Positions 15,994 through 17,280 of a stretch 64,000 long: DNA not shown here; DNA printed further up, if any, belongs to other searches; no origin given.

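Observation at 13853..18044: Compact lipid-phosphate remodelling cluster: DUF1206, two PAP2, two DAGK lipid kinases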

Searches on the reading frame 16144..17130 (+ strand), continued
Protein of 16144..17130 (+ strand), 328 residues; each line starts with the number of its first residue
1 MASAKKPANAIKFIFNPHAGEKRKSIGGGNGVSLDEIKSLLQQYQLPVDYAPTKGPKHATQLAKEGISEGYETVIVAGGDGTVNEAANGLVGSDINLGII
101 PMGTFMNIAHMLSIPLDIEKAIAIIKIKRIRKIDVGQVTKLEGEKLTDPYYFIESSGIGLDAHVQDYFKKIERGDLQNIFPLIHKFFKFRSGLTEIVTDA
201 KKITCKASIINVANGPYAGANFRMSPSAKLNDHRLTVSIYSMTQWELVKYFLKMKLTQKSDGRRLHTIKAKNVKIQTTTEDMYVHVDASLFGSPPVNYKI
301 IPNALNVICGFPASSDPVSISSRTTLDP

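Call 34: find_encoding_contigs(protein=P0021, flank=6000, max_places=10)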
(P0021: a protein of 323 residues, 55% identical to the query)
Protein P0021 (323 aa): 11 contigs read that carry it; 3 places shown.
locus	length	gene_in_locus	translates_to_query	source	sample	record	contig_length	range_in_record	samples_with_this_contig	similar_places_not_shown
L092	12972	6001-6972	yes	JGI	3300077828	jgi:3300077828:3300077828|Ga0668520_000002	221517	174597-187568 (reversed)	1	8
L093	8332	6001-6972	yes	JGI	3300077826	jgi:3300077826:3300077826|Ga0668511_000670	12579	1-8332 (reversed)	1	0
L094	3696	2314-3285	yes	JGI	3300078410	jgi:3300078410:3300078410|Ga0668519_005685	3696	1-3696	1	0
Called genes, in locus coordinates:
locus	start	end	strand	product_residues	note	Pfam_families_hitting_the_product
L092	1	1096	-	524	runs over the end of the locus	-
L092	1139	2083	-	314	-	PF01018:GTP1_OBG, PF03193:RsgA_GTPase (faint), PF01926:MMR_HSR1, PF02421:FeoB_N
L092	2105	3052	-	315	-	-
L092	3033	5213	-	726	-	PF13439:Glyco_transf_4 (weak), PF00534:Glycos_transf_1, PF13692:Glyco_trans_1_4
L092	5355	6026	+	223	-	PF14378:PAP2_3 (faint), PF01569:PAP2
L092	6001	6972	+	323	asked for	PF00781:DAGK_cat, PF19279:YegS_C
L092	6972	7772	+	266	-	PF06724:DUF1206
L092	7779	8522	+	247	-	PF01569:PAP2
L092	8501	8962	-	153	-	-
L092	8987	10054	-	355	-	PF08933:PrnB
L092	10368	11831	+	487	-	PF03193:RsgA_GTPase (faint), PF13476:AAA_23 (faint), PF00005:ABC_tran, PF00006:ATP-synt_ab (faint), PF01926:MMR_HSR1 (faint), PF02463:SMC_N (faint), PF12848:ABC_tran_Xtn (weak), PF00005:ABC_tran, +3 more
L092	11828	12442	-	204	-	-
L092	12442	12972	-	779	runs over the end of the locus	PF00144:Beta-lactamase (faint), PF13354:Beta-lactamase2, PF18915:DUF5667 (weak)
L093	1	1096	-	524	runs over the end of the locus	-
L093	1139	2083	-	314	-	PF01018:GTP1_OBG, PF03193:RsgA_GTPase (faint), PF01926:MMR_HSR1, PF02421:FeoB_N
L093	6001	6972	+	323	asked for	PF00781:DAGK_cat, PF19279:YegS_C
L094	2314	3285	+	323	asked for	PF00781:DAGK_cat, PF19279:YegS_C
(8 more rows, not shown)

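Call 35: find_encoding_contigs(protein=P0106, flank=6000, max_places=3)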
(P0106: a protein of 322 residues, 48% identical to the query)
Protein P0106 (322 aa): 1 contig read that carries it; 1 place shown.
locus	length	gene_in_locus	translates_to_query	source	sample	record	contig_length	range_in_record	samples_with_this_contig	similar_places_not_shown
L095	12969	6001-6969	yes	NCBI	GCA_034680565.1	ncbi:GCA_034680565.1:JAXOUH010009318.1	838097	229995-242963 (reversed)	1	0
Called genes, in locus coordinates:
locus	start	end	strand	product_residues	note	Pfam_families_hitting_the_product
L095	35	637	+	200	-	PF14478:DUF4430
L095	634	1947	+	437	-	PF13243:SQHop_cyclase_C (faint), PF00432:Prenyltrans (faint)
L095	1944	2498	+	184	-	PF20221:DUF6580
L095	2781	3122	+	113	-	PF04020:Phage_holin_4_2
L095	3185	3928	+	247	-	PF00512:HisKA, PF02518:HATPase_c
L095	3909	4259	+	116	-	PF00072:Response_reg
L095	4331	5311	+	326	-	PF03706:LPG_synthase_TM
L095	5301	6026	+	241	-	PF01569:PAP2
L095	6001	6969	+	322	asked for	PF00781:DAGK_cat, PF19279:YegS_C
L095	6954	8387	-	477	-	PF00929:RNase_T, PF13482:RNase_H_2 (weak), PF01541:GIY-YIG, PF27096:UvrC_M, PF27115:Cho_C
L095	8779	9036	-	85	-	PF04226:Transgly_assoc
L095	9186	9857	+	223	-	PF00072:Response_reg, PF00486:Trans_reg_C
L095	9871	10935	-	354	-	-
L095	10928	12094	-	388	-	PF01590:GAF, PF13185:GAF_2, PF00512:HisKA, PF02518:HATPase_c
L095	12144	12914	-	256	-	-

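Call 36: find_encoding_contigs(protein=P0015, flank=6000, max_places=3)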
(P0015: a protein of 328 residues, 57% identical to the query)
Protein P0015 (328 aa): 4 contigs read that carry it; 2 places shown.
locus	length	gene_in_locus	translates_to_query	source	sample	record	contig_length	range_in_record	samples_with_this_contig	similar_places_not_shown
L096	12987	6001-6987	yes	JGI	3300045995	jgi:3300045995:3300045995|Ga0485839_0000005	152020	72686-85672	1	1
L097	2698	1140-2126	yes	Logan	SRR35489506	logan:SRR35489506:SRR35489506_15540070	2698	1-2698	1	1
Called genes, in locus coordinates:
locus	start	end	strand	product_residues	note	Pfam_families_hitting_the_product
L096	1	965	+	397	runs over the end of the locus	PF08323:Glyco_transf_5 (faint), PF13439:Glyco_transf_4, PF13477:Glyco_trans_4_2 (weak), PF13579:Glyco_trans_4_4, PF20706:GT4-conflict, PF00534:Glycos_transf_1, PF13692:Glyco_trans_1_4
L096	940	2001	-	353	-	PF07478:Dala_Dala_lig_C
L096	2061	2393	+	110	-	PF18920:DUF5671 (faint)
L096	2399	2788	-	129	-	-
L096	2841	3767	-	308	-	PF01522:Polysacc_deac_1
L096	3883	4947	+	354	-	-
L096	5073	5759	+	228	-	-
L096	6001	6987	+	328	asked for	PF00781:DAGK_cat, PF01513:NAD_kinase (weak), PF19279:YegS_C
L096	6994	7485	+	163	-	PF00300:His_Phos_1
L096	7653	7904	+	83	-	-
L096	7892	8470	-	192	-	PF00265:TK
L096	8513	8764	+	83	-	-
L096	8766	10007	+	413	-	PF00817:IMS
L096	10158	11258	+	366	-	PF00438:S-AdoMet_synt_N, PF02772:S-AdoMet_synt_M, PF02773:S-AdoMet_synt_C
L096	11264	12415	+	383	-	PF05496:RuvB_N, PF00158:Sigma54_activat (faint), PF13191:AAA_16 (faint), PF20720:nSTAND3, PF00004:AAA, PF13173:AAA_14 (weak), PF16193:AAA_assoc_2, PF12002:MgsA_C, +1 more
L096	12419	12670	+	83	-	-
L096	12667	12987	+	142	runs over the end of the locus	PF00293:NUDIX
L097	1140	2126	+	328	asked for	PF00781:DAGK_cat, PF01513:NAD_kinase (weak), PF19279:YegS_C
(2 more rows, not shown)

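Call 60: search_protein_families(library=pfam, proteins=[P0088], max_evalue=0.001)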
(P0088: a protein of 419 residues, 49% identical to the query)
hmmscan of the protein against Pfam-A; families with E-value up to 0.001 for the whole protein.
P0088 (419 aa): 4 families
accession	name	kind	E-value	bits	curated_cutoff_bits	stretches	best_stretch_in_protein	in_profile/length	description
PF00781.29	DAGK_cat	-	3.6e-28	98.1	23.6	1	104-231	2-125/125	Diacylglycerol kinase catalytic domain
PF19279.4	YegS_C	-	1.7e-12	47.8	27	1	277-400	33-157/158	YegS C-terminal NAD kinase beta sandwich-like domain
PF03706.18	LPG_synthase_TM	-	2.5e-09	37.5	33.4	1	2-71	234-302/302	Lysylphosphatidylglycerol synthase TM region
PF01513.26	NAD_kinase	-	0.00018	22.3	25.5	1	142-204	59-113/130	ATP-NAD kinase N-terminal domain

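Call 68: search_protein_families(library=pfam, proteins=[L017:6834-8924:+, L051:27-2423:+, L041:2600-4306:+, L012:1501-2832:+, L025:567-2024:+, L049:142-1716:+], max_evalue=0.0001)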
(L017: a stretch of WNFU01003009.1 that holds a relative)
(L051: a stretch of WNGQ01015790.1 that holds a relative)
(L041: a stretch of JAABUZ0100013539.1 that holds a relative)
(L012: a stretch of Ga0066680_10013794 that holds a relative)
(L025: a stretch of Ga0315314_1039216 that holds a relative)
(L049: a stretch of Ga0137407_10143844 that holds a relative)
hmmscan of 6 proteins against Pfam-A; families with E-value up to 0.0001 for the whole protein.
L017:6834-8924:+ (697 aa): 2 families
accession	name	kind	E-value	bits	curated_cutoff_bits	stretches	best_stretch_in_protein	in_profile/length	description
PF00781.29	DAGK_cat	-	1.7e-28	99.2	23.6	1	390-514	3-125/125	Diacylglycerol kinase catalytic domain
PF19279.4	YegS_C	-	1.8e-23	83.5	27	1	557-682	36-158/158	YegS C-terminal NAD kinase beta sandwich-like domain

L051:27-2423:+ (799 aa): 2 families
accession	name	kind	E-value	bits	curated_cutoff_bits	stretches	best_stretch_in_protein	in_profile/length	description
PF19279.4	YegS_C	-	4.3e-38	131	27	1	640-797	3-157/158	YegS C-terminal NAD kinase beta sandwich-like domain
PF00781.29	DAGK_cat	-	2.4e-28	98.7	23.6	1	495-622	2-125/125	Diacylglycerol kinase catalytic domain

L041:2600-4306:+ (569 aa): 2 families
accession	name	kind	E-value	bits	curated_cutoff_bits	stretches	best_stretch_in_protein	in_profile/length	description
PF19279.4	YegS_C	-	1.7e-30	106.3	27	1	409-567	3-157/158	YegS C-terminal NAD kinase beta sandwich-like domain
PF00781.29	DAGK_cat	-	7.6e-30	103.5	23.6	1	264-391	2-125/125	Diacylglycerol kinase catalytic domain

L012:1501-2832:+ (444 aa): 2 families
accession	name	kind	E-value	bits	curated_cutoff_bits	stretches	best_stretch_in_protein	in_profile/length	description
PF00781.29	DAGK_cat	-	1.4e-25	89.7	23.6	1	134-258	3-125/125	Diacylglycerol kinase catalytic domain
PF19279.4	YegS_C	-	7.6e-25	87.9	27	1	295-427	30-158/158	YegS C-terminal NAD kinase beta sandwich-like domain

L025:567-2024:+ (486 aa): 2 families
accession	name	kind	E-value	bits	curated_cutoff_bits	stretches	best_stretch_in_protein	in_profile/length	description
PF00781.29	DAGK_cat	-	2e-29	102.1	23.6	1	176-290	2-111/125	Diacylglycerol kinase catalytic domain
PF19279.4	YegS_C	-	1.6e-26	93.4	27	1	315-468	5-157/158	YegS C-terminal NAD kinase beta sandwich-like domain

L049:142-1716:+ (525 aa): 3 families
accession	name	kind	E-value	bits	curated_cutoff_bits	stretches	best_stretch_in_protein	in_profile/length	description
PF00781.29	DAGK_cat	-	1.2e-27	96.4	23.6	1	228-350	3-125/125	Diacylglycerol kinase catalytic domain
PF19279.4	YegS_C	-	3.3e-16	59.9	27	1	366-518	5-157/158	YegS C-terminal NAD kinase beta sandwich-like domain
PF01513.26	NAD_kinase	-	1e-06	29.5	25.5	1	256-321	51-111/130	ATP-NAD kinase N-terminal domain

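Call 72: search_protein_families(library=ncbifam, proteins=[L008:6322-7278:+, L010:6336-7292:+, L095:4331-5311:+, L096:6994-7485:+], max_evalue=0.001)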
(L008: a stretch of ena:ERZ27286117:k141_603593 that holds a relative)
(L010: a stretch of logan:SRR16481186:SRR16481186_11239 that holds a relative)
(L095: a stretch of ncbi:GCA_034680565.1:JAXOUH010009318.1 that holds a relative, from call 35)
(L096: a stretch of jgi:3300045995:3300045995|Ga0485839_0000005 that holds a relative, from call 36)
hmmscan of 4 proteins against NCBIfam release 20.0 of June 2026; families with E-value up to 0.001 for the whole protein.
L008:6322-7278:+ (318 aa): 3 families
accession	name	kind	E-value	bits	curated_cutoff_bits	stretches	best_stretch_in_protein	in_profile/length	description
TIGR00374.1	TIGR00374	subfamily_domain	2.4e-22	79.8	43.2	1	9-311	4-317/323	flippase-like domain-containing protein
NF053789.1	GlcN_PG_flip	equivalog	2.5e-05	23.8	320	1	13-314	12-324/327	glucosaminyl phosphatidylglycerol flippase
NF033480.1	bifunc_MprF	equivalog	3.5e-05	22.3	600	1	7-310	8-300/841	bifunctional lysylphosphatidylglycerol flippase/synthetase MprF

L010:6336-7292:+ (318 aa): 2 families
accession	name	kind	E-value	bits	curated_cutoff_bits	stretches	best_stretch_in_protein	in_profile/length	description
TIGR00374.1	TIGR00374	subfamily_domain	1.8e-18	67.1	43.2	1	11-308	2-316/323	flippase-like domain-containing protein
NF053789.1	GlcN_PG_flip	equivalog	3.4e-10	39.8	320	1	11-308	11-321/327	glucosaminyl phosphatidylglycerol flippase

L095:4331-5311:+ (326 aa): 1 family
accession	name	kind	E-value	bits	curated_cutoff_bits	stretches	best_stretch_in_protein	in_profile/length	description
TIGR00374.1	TIGR00374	subfamily_domain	3.4e-15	56.3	43.2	1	11-310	5-311/323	flippase-like domain-containing protein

L096:6994-7485:+ (163 aa): 6 families
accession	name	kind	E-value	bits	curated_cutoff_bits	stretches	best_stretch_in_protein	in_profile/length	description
TIGR03162.1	ribazole_cobC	equivalog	6.7e-13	48.5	162.9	2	6-86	2-79/176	alpha-ribazole phosphatase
NF038349.1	dPGM_arch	equivalog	1.4e-09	38.1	225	1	8-88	4-83/194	2,3-diphosphoglycerate-dependent phosphoglycerate mutase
NF005567.0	PRK07238.1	equivalog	1.1e-06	28.2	326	1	4-86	179-260/378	bifunctional RNase H/acid phosphatase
TIGR03848.1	MSMEG_4193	subfamily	1.3e-06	28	203.85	1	7-86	4-82/204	MSMEG_4193 family putative phosphomutase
NF011580.0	PRK15004.1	equivalog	3.4e-06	27.2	250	0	5-85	3-81/203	adenosylcobalamin/alpha-ribazole phosphatase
NF002901.0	PRK03482.1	equivalog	5e-06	26.3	261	1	5-89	4-86/215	2,3-diphosphoglycerate-dependent phosphoglycerate mutase GpmB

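Call 79: search_solved_structures(query=A1, max_evalue=0.00001, show_alignments=3)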
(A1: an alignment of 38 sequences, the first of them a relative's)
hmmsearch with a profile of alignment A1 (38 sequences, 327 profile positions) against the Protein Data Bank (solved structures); distinct sequences matched with E-value up to 0.00001: 9.
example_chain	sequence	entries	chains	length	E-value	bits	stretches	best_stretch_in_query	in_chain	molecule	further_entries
3t5p_A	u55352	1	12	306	8.2e-32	113.7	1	4-303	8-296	BmrU protein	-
3s40_A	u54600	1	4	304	8.8e-32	113.6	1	5-303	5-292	diacylglycerol kinase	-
4wrr_A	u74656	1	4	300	1e-31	113.4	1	5-303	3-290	putative diacylglycerol kinase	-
4wer_A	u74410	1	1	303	3e-31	111.9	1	8-310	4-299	Diacylglycerol kinase catalytic domain protein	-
2qv7_A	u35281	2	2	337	5.6e-31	111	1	7-298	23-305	Diacylglycerol Kinase DgkB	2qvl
2jgr_A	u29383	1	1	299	2.1e-21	79.5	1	32-305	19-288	YEGS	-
2bon_A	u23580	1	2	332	3e-21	79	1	32-305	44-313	LIPID KINASE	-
2p1r_A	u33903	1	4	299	5.7e-19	71.5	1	31-305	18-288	Lipid kinase yegS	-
7cgp_B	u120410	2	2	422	6.7e-07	31.9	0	39-110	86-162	Acylglycerol kinase, mitochondrial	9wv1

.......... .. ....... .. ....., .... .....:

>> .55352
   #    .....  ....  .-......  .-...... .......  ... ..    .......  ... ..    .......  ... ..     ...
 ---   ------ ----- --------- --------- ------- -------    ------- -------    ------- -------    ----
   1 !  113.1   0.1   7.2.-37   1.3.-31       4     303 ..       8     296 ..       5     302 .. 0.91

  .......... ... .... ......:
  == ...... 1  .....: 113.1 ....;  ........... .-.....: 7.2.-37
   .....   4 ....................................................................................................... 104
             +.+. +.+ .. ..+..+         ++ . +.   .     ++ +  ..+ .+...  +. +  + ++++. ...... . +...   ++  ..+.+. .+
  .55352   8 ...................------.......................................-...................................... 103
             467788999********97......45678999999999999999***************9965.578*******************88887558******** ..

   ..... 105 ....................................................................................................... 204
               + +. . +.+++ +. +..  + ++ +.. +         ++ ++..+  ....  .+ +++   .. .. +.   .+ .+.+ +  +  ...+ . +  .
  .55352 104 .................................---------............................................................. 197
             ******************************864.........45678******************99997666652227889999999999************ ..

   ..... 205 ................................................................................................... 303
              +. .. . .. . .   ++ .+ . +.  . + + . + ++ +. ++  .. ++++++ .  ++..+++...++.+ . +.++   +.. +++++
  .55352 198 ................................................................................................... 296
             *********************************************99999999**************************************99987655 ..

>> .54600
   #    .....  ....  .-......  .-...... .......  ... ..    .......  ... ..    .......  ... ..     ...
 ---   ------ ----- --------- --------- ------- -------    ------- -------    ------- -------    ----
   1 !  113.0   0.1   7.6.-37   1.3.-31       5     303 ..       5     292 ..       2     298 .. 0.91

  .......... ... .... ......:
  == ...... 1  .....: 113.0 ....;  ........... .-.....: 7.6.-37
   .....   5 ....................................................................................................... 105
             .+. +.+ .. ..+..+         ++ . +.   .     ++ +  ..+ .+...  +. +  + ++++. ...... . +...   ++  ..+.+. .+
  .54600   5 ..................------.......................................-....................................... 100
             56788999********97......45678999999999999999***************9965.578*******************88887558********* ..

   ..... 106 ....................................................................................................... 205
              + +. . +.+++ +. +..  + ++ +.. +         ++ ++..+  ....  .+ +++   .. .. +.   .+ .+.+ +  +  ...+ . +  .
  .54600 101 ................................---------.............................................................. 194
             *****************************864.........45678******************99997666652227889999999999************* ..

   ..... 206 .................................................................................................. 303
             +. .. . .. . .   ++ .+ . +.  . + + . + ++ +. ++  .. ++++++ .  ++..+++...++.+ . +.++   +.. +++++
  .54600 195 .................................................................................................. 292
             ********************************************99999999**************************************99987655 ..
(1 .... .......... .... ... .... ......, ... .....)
